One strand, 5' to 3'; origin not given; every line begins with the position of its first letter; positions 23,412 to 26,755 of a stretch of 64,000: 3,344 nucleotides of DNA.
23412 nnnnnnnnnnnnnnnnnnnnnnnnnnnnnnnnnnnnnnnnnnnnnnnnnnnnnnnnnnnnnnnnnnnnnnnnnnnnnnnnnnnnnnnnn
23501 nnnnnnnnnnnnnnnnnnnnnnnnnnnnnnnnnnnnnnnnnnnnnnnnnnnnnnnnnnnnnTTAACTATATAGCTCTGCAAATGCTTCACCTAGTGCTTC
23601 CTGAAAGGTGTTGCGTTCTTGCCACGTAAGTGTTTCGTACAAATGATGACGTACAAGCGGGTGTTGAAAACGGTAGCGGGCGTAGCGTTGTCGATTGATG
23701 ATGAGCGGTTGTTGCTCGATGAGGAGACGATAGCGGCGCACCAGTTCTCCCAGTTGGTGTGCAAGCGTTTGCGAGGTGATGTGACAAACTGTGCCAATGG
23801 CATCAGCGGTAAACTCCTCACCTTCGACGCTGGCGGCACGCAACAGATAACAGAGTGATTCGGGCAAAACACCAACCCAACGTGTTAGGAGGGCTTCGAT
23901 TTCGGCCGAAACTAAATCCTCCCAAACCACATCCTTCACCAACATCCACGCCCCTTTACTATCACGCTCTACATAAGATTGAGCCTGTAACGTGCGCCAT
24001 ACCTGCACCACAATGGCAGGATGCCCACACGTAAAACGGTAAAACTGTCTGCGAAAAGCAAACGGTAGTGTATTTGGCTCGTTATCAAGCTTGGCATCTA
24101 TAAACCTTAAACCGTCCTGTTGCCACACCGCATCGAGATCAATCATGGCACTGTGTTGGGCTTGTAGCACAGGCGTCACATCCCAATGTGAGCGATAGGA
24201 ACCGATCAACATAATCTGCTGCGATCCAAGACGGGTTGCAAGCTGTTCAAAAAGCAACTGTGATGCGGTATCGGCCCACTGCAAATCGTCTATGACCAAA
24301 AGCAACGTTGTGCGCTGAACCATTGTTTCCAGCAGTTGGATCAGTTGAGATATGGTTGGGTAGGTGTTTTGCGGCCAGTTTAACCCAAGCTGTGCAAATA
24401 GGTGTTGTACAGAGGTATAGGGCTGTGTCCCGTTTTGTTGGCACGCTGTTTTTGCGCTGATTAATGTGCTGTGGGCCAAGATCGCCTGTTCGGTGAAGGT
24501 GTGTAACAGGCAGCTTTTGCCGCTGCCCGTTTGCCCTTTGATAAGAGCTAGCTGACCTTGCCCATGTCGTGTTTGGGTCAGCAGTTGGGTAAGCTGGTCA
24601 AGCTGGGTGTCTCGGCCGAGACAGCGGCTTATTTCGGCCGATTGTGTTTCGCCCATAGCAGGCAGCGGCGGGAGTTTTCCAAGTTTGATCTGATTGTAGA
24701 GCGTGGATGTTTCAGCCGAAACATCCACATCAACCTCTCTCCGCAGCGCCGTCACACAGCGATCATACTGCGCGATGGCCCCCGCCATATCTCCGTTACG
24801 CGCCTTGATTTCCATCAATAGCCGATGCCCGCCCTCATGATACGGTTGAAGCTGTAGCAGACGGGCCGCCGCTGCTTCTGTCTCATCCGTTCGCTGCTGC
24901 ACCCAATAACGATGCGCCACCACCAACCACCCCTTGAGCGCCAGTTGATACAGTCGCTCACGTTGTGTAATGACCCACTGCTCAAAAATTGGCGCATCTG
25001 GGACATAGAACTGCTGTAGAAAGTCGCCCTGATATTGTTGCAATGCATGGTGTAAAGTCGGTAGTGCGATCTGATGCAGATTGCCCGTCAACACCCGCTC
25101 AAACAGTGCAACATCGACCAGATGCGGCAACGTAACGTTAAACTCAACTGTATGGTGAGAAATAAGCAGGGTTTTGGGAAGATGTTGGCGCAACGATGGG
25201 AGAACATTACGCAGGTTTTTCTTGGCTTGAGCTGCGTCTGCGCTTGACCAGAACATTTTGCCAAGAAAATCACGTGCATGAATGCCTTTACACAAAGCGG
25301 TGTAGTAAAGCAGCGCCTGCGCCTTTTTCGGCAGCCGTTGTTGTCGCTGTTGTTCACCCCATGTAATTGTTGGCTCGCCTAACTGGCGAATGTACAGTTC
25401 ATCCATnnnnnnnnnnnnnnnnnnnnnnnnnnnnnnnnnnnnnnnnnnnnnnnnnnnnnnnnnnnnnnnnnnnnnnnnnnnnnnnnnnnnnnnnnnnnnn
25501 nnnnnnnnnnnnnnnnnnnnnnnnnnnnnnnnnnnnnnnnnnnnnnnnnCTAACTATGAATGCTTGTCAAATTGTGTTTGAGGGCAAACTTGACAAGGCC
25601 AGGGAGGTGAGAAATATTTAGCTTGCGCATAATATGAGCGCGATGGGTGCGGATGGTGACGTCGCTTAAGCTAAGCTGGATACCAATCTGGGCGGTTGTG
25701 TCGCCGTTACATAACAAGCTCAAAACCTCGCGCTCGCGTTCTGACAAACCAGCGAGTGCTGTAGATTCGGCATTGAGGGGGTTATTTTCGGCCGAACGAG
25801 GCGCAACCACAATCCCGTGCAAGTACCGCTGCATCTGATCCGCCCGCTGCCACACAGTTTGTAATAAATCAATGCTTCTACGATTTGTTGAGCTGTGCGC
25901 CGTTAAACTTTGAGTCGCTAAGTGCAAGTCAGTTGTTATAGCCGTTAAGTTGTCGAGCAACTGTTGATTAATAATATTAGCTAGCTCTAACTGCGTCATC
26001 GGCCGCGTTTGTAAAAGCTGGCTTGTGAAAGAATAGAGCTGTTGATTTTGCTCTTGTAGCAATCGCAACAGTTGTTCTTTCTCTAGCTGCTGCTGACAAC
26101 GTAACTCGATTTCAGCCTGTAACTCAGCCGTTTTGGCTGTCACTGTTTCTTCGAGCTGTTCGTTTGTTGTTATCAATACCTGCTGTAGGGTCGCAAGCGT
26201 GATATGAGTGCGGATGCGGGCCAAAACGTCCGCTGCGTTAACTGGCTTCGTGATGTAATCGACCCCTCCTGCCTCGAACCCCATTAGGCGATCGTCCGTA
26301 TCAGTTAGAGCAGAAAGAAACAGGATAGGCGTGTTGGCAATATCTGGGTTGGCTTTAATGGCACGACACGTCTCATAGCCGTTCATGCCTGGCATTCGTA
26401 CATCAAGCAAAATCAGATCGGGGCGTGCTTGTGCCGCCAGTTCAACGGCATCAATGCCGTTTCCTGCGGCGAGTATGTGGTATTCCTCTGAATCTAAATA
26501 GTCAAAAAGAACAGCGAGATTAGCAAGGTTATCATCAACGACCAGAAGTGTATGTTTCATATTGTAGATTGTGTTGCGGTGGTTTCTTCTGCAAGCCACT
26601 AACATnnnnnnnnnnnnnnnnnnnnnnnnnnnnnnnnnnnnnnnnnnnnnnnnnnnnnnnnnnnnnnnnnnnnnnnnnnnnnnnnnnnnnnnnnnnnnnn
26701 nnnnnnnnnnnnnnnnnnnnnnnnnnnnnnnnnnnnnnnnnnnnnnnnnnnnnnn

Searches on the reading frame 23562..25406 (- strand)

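Call 86: search_protein_families(library=pfam, proteins=[window:23562-25406:-], max_evalue=0.00001)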
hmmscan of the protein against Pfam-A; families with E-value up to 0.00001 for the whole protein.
window:23562-25406:- (614 aa): 3 families
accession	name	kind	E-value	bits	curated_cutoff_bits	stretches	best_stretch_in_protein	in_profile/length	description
PF13191.12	AAA_16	-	2.3e-21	77.5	32.6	1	262-401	2-167/167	AAA ATPase domain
PF03704.23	BTAD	-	6.7e-14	52.9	22.1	1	107-240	18-145/146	Bacterial transcriptional activator domain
PF13401.12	AAA_22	-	3.5e-08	34.3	27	1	283-394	4-109/130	AAA domain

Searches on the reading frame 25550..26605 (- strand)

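Call 86: search_protein_families(library=pfam, proteins=[window:25550-26605:-], max_evalue=0.00001)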
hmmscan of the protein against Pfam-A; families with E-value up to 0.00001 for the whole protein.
window:25550-26605:- (351 aa): 3 families
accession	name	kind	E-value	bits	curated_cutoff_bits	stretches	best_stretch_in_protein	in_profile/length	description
PF00072.30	Response_reg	-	1.4e-26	93.2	30.2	1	21-132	2-111/111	Response regulator receiver domain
PF00196.25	GerE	-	5.4e-16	58.4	23.5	1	287-341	3-57/57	Bacterial regulatory proteins, luxR family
PF04545.22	Sigma70_r4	-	3.2e-06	27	24.1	0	283-329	1-48/50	Sigma-70, region 4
